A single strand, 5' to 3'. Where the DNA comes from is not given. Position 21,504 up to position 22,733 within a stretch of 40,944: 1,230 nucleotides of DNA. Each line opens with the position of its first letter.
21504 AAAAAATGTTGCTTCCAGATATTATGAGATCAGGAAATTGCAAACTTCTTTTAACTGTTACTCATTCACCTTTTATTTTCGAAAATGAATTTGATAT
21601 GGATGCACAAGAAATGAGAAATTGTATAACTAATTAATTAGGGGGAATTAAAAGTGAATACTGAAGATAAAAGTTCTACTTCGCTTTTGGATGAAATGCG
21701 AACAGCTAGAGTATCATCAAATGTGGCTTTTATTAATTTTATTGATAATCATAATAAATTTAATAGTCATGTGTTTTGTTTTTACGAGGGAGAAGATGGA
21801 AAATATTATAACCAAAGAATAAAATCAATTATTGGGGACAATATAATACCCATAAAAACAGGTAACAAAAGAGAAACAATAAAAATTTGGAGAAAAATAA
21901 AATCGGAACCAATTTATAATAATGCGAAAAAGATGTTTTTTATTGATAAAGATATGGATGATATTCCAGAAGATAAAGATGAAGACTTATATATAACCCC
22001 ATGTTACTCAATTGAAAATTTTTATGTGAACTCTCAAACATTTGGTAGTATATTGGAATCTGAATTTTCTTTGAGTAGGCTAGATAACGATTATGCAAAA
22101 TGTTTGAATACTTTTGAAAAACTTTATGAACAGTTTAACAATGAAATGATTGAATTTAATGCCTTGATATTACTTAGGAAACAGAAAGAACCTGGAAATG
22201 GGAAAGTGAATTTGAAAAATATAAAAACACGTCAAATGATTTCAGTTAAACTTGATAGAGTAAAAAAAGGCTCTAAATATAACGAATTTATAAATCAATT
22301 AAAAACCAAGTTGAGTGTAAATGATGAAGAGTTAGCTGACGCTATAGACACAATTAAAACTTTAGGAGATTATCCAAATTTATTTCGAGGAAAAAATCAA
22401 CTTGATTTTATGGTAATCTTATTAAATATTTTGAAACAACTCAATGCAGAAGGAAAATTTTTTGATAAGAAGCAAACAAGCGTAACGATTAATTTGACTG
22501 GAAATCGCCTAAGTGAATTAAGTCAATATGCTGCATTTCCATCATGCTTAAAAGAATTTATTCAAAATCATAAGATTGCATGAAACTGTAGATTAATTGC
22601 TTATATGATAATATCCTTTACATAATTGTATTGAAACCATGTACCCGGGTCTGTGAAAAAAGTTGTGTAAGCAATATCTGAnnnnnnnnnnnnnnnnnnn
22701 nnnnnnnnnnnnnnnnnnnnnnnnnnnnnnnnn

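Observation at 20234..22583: ABC-ATPase plus DUF4435/TOPRIM two-gene module: a PARIS (AriA/AriB) / AbiL-like anti-phage system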

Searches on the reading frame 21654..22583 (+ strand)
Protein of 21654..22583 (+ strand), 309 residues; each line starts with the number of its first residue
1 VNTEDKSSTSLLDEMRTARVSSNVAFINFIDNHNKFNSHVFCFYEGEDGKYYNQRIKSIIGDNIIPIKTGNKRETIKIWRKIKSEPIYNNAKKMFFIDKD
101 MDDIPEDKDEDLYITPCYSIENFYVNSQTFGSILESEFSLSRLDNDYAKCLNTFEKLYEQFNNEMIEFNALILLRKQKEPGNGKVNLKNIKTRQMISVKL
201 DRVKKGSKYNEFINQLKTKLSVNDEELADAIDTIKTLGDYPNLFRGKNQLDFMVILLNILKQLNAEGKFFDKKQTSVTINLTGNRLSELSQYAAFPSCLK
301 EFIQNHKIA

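Call 3: search_protein_families(library=pfam, proteins=[window:21654-22583:+], max_evalue=1)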
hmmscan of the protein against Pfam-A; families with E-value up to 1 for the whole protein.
window:21654-22583:+ (309 aa): 2 families
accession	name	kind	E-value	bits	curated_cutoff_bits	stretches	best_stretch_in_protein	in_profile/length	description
PF14491.11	DUF4435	-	1.2e-34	120.6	27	1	39-262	2-231/238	Protein of unknown function (DUF4435)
PF04963.19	Sigma54_CBD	-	0.043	14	22.9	1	192-242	98-143/185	Sigma-54 factor, core binding domain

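Call 4: search_protein_families(library=padloc, proteins=[window:21654-22583:+], max_evalue=1)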
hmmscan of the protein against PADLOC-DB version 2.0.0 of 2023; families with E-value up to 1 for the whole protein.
window:21654-22583:+ (309 aa): 1 family
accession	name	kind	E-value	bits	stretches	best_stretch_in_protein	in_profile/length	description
PDLC02983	AriB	-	1.7e-33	114.7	1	40-261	3-228/236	-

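Call 5: search_protein_families(library=ncbifam, proteins=[window:21654-22583:+], max_evalue=1)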
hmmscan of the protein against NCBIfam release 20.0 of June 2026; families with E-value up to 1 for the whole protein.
window:21654-22583:+ (309 aa): 1 family
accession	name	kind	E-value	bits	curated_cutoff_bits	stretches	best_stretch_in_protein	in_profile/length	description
NF000756.0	PRK00047.1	subfamily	0.07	11.4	498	1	58-90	69-101/502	glycerol kinase GlpK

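Call 7: search_solved_structures(query=window:21654-22583:+, max_evalue=1, show_alignments=2)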
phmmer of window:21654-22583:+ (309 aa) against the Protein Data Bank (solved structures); distinct sequences matched with E-value up to 1: 1.
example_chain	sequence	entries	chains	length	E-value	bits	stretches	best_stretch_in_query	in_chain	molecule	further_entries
2re7_A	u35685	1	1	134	0.089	15.2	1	53-122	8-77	Uncharacterized protein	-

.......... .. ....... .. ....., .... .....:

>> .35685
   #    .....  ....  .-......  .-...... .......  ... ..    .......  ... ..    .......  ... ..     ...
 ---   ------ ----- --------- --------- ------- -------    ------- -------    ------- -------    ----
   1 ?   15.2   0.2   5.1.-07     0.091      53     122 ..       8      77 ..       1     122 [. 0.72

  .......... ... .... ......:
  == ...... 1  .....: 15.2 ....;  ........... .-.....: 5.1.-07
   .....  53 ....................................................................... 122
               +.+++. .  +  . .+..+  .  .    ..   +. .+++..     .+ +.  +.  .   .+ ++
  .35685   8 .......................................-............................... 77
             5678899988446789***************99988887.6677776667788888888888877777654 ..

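Call 17: find_homologous_proteins(query=window:21654-22583:+, max_evalue=0.001)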
Query window:21654-22583:+ (309 aa): 358 proteins with E <= 0.001 among 1223 candidates; the best 120 are listed.
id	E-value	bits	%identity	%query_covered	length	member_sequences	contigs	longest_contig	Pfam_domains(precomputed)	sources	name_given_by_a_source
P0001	8.0e-200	680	100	100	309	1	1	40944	PF14491.12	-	-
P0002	6.0e-154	529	77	100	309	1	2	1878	PF14491.12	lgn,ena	-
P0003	6.4e-142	490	70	100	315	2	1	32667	PF14491.12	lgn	-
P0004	1.6e-141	489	70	100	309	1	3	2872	PF14491.12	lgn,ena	-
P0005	2.2e-134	465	70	99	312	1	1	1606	PF14491.12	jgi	jgi:hypothetical protein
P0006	3.3e-132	458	68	99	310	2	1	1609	PF14491.12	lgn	-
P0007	1.4e-127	443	65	99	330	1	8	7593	PF14491.12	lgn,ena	-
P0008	8.0e-123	427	64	99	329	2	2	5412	PF14491.12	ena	-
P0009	4.3e-116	405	60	96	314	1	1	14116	PF14491.12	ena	-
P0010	2.9e-115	402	59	97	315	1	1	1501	PF14491.12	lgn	-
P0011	1.5e-114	400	59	97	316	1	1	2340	PF14491.12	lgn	-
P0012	1.5e-114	400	60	96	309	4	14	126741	PF14491.12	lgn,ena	-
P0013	6.5e-114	398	58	97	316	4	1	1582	PF14491.12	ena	-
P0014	1.8e-113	397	58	100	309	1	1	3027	PF14491.12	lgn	-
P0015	2.1e-113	396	58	96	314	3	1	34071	PF14491.12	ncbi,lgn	-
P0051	3.8e-84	300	48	96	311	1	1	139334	PF14491.12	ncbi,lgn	-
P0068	4.3e-77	277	45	96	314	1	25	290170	PF14491.12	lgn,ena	-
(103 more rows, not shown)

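Call 19: search_solved_structures(query=A1, max_evalue=1, show_alignments=2)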
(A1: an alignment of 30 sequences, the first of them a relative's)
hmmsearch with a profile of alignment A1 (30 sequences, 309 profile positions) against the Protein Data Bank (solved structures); distinct sequences matched with E-value up to 1: 0.

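Call 30: predict_structure(alignment_id=A1)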
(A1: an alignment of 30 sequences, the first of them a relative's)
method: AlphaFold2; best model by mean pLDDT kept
length: 309 residues; sequences in the alignment: 30
mean_pLDDT: 88.8   pTM: 0.83
mean pLDDT of the five models: 88.8, 88.0, 87.9, 84.5, 83.3
residues with pLDDT >= 90: 220; 70-90: 63; 50-70: 16; < 50: 10
segments of 3 or more residues with pLDDT < 50: 1-8
pLDDT, mean of each block of 10 residues (from residue 1): 43 60 90 95 88 92 93 92 93 94 89 93 94 95 95 97 95 82 71 94 96 93 94 89 89 96 94 87 86 93 93
secondary structure, 60 per line:
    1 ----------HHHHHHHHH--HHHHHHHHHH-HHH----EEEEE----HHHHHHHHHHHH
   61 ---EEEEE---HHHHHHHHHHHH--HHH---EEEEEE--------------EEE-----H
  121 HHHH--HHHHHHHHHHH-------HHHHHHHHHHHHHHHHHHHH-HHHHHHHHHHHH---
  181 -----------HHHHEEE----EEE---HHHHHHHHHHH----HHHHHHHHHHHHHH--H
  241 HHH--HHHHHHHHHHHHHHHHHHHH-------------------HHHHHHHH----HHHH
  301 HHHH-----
elements in order: H11-19 H22-31 E40-44 H49-60 E64-68 H72-83 E92-97 E112-114 H120-124 H127-137 H145-164 H166-177 H192-195 E196-198 E203-205 H209-219 H224-237 H240-243 H246-265 H285-292 H297-304

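Call 31: find_encoding_contigs(protein=P0001, flank=10000, max_places=3)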
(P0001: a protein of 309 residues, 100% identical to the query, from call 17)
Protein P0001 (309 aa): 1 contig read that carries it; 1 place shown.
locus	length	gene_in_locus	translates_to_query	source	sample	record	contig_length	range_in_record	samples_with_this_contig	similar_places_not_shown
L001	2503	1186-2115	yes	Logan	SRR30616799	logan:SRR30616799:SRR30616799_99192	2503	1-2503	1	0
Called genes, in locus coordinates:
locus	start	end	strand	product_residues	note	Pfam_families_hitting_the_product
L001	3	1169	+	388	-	?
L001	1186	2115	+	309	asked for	PF14491:DUF4435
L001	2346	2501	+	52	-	?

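Call 35: fold_search(model_id=the predicted structure, library=pdb)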
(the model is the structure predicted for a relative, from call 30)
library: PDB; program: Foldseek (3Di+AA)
matches with E <= 10: 167; with E <= 0.001: 2
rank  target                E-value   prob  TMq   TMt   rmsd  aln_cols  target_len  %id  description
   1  8ux9_A                2.1e-05  1.00  0.48  0.48   7.9       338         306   15  Asymmetric unit of the PARIS Immune Complex at 3.2 Angstrom Resolution (released 2024-09-18)
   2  8v46_D                6.3e-05  1.00  0.52  0.52   7.2       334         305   16  CryoEM structure of AriA-AriB complex (Form I) (released 2024-06-26)
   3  6nk8_A                7.9e-02  0.51  0.22  0.32  16.3       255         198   11  C-terminal region of the Burkholderia pseudomallei OLD protein (released 2019-08-07)
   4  6nk8_B                2.6e-01  0.25  0.22  0.30  16.4       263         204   12  C-terminal region of the Burkholderia pseudomallei OLD protein (released 2019-08-07)
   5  6flr_B                8.0e-01  0.07  0.18  0.16  19.5       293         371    8  Super-open structure of the AMPAR GluA3 N-terminal domain (released 2018-12-19)
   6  1xai_A                9.8e-01  0.06  0.17  0.16  15.3       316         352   11  CRYSTAL STRUCTURE OF STAPHLYOCOCCUS AUREUS 3-DEHYDROQUINATE SYNTHASE (DHQS) IN COMPLEX WITH ZN2+, NAD+ AND CARBAPHOSPH (released 2005-03-01)
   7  6flr_A                1.1e+00  0.06  0.19  0.17  20.2       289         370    8  Super-open structure of the AMPAR GluA3 N-terminal domain (released 2018-12-19)
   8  5fwy_D                1.3e+00  0.06  0.19  0.17  16.7       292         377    8  Crystal structure of the AMPA receptor GluA2/A3 N-terminal domain heterodimer (released 2016-03-16)
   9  5ide_B                1.3e+00  0.06  0.19  0.10  19.4       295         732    8  Cryo-EM structure of GluA2/3 AMPA receptor heterotetramer (model I) (released 2016-03-16)
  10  5idf_B                1.3e+00  0.06  0.19  0.10  19.4       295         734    8  Cryo-EM structure of GluA2/3 AMPA receptor heterotetramer (model II) (released 2016-03-16)
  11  5idf_D                1.3e+00  0.06  0.19  0.10  19.4       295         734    8  Cryo-EM structure of GluA2/3 AMPA receptor heterotetramer (model II) (released 2016-03-16)
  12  3ipr_A                1.3e+00  0.08  0.14  0.23  12.1       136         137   11  Crystal structure of the Enterococcus faecalis gluconate specific EIIA phosphotransferase system component (released 2009-09-15)
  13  1ujn_A                1.5e+00  0.04  0.16  0.15  15.3       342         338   11  Crystal structure of dehydroquinate synthase from Thermus thermophilus HB8 (released 2003-09-02)
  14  3e3i_G                1.6e+00  0.05  0.15  0.20  20.0       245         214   10  H. influenzae beta-carbonic anhydrase, variant G41A with 100 mM bicarbonate (released 2009-08-18)
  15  1yio                  1.7e+00  0.08  0.18  0.26  21.5       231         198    9  Crystallographic structure of response regulator StyR from Pseudomonas fluorescens (released 2005-09-27)
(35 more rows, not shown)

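Call 37: find_encoding_contigs(protein=P0003, flank=10000, max_places=3)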
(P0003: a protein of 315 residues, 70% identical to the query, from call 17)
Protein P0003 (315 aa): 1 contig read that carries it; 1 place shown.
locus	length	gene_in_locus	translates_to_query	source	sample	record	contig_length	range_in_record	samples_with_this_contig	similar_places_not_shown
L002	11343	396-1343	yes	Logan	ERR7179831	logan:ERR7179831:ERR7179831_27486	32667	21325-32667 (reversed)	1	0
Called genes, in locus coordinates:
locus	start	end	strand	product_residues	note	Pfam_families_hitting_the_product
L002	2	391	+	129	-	?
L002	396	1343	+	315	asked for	PF14491:DUF4435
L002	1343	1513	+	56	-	-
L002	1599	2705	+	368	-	PF14130:Cap4_nuclease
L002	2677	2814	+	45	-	-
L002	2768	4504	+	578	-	-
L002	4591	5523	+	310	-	PF14253:AbiH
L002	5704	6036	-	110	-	-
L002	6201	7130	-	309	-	PF00910:RNA_helicase (weak)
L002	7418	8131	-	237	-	PF01580:FtsK_SpoIIIE (weak), PF01935:DUF87 (weak)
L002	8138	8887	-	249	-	-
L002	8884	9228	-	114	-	-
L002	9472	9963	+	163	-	-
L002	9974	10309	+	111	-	-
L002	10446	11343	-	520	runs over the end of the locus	PF25390:WD40_RLD, PF13540:RCC1_2, PF00415:RCC1, PF13540:RCC1_2, PF00415:RCC1, PF25390:WD40_RLD, PF00415:RCC1, PF13540:RCC1_2, +3 more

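Call 38: find_encoding_contigs(protein=P0012, flank=10000, max_places=4)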
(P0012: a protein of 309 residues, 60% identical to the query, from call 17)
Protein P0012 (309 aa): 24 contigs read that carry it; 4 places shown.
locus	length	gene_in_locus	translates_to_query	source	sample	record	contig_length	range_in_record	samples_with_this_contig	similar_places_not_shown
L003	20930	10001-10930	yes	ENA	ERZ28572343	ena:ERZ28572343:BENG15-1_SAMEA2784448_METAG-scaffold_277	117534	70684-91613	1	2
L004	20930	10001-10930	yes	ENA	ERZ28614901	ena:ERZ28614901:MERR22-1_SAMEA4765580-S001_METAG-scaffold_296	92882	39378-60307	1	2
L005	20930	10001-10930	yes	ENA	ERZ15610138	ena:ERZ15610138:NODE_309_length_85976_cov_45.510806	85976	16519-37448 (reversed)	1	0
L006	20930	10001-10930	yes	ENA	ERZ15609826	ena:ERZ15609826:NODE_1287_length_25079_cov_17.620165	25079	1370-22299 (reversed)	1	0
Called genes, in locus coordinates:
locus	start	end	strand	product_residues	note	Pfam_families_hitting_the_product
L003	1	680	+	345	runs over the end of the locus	-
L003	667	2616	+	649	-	PF02534:T4SS-DNA_transf, PF10412:TrwB_AAD_bind, PF12696:TraG-D_C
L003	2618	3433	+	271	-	PF13730:HTH_36 (faint)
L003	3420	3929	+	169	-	PF18954:DUF5697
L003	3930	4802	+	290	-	-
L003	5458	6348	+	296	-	PF02661:Fic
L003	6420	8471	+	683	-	-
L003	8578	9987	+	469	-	PF13175:AAA_15, PF00005:ABC_tran (faint), PF13304:AAA_21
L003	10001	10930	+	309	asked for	PF14491:DUF4435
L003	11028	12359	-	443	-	PF13173:AAA_14, PF13635:DUF4143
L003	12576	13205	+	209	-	-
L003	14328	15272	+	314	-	PF13529:Peptidase_C39_2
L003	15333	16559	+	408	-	-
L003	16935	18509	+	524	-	-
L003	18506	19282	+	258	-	PF00899:ThiF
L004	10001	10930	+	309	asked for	PF14491:DUF4435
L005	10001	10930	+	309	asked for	PF14491:DUF4435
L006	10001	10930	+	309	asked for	PF14491:DUF4435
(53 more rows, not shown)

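Call 39: find_encoding_contigs(protein=P0068, flank=8000, max_places=3)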
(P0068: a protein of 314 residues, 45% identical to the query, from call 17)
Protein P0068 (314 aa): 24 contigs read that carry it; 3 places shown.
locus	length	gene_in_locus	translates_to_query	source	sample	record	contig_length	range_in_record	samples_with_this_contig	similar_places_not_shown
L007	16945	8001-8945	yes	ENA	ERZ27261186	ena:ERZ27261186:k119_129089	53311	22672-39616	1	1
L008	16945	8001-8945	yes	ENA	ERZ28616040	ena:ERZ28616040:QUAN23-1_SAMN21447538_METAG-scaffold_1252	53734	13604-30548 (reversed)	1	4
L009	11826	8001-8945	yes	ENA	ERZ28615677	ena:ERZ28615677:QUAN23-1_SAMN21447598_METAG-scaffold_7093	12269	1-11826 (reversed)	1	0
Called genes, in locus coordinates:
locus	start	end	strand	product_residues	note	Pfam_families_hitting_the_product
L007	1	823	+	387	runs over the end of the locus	PF05958:tRNA_U5-meth_tr, PF01555:N6_N4_Mtase (weak), PF02475:TRM5-TYW2_MTfase, PF02005:TRM (weak), PF03602:Cons_hypoth95, PF05175:MTS, PF06325:PrmA, PF13847:Methyltransf_31, +2 more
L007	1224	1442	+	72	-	-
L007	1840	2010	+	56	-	-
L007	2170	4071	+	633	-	PF01555:N6_N4_Mtase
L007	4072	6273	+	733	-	PF00270:DEAD, PF04851:ResIII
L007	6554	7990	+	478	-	PF00005:ABC_tran (faint), PF02463:SMC_N, PF13175:AAA_15, PF13476:AAA_23, PF13304:AAA_21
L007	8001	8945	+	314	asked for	PF14491:DUF4435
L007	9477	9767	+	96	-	PF01527:HTH_Tnp_1 (faint)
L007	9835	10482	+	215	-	PF10543:ORF6N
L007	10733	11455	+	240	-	PF27009:DUF8329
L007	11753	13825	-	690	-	PF02743:dCache_1, PF22673:MCP-like_PDC_1, PF00672:HAMP, PF18947:HAMP_2 (weak), PF00015:MCPsignal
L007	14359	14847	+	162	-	PF02082:Rrf2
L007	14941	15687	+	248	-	PF00005:ABC_tran, PF02463:SMC_N (weak), PF13304:AAA_21 (faint)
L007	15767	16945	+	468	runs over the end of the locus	PF19295:SufBD_N, PF01458:SUFBD_core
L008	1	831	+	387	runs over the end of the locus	PF05958:tRNA_U5-meth_tr, PF01555:N6_N4_Mtase (weak), PF02475:TRM5-TYW2_MTfase, PF02005:TRM (weak), PF03602:Cons_hypoth95, PF05175:MTS, PF06325:PrmA, PF13847:Methyltransf_31, +2 more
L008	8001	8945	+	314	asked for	PF14491:DUF4435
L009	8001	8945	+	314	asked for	PF14491:DUF4435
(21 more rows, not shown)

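Call 40: find_encoding_contigs(protein=P0051, flank=8000, max_places=2)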
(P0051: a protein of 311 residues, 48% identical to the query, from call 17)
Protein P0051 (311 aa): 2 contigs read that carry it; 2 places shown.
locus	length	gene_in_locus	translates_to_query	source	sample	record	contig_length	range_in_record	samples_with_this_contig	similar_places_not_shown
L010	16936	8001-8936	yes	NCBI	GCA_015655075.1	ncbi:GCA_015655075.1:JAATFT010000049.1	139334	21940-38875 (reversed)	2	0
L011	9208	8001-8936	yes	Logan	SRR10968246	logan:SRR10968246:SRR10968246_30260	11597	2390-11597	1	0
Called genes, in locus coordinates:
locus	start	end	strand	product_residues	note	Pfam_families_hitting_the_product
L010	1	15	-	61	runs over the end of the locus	-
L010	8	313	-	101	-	-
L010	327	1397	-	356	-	-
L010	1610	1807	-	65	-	-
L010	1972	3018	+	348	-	-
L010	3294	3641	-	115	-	-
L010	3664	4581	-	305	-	PF13306:LRR_5, PF12799:LRR_4 (faint), PF13855:LRR_8 (weak), PF13306:LRR_5, PF02368:Big_2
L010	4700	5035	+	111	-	PF13560:HTH_31, PF12844:HTH_19 (weak), PF01381:HTH_3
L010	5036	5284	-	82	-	-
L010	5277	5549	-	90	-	-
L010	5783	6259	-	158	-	-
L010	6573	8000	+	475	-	PF00005:ABC_tran (faint), PF02463:SMC_N (weak), PF13175:AAA_15, PF13304:AAA_21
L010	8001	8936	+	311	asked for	PF14491:DUF4435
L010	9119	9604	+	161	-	PF06177:QueT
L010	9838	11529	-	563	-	PF00012:HSP70, PF06723:MreB_Mbl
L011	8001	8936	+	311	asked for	PF14491:DUF4435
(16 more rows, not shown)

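Call 41: find_encoding_contigs(protein=P0015, flank=8000, max_places=2)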
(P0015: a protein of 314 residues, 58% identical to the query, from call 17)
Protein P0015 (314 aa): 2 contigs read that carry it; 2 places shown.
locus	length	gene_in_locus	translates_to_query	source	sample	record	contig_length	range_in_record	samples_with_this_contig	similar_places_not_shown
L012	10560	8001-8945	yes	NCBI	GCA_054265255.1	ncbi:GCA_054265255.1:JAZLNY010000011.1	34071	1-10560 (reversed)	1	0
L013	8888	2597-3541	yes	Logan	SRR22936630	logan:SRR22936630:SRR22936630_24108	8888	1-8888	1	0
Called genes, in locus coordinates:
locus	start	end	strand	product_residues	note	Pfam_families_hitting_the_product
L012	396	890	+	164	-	PF00293:NUDIX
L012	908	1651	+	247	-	PF00702:Hydrolase, PF13419:HAD_2, PF13242:Hydrolase_like (weak)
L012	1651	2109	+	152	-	PF13420:Acetyltransf_4 (weak), PF00583:Acetyltransf_1, PF13302:Acetyltransf_3 (weak), PF13673:Acetyltransf_10, PF13508:Acetyltransf_7, PF08445:FR47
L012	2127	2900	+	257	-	PF02567:PhzC-PhzF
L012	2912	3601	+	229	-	PF00702:Hydrolase, PF13419:HAD_2, PF13242:Hydrolase_like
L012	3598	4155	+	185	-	-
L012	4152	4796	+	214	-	PF00300:His_Phos_1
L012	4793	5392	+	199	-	PF18765:Polbeta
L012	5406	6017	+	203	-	PF00561:Abhydrolase_1 (weak), PF12146:Hydrolase_4, PF12697:Abhydrolase_6, PF03096:Ndr (faint)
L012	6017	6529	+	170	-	PF00293:NUDIX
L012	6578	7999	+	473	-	PF02463:SMC_N (faint), PF13175:AAA_15, PF00005:ABC_tran (faint), PF13304:AAA_21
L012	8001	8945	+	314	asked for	PF14491:DUF4435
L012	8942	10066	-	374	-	PF13102:Phage_int_SAM_5 (weak), PF14659:Phage_int_SAM_3, PF22022:Phage_int_M, PF00589:Phage_integrase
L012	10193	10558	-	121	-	?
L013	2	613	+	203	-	?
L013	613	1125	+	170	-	PF00293:NUDIX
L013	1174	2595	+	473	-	PF13175:AAA_15, PF00005:ABC_tran (faint), PF13304:AAA_21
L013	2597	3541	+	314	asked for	PF14491:DUF4435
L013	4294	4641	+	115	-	PF01582:TIR (weak)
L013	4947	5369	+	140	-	-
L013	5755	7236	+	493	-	-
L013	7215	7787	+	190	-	-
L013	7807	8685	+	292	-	PF04055:Radical_SAM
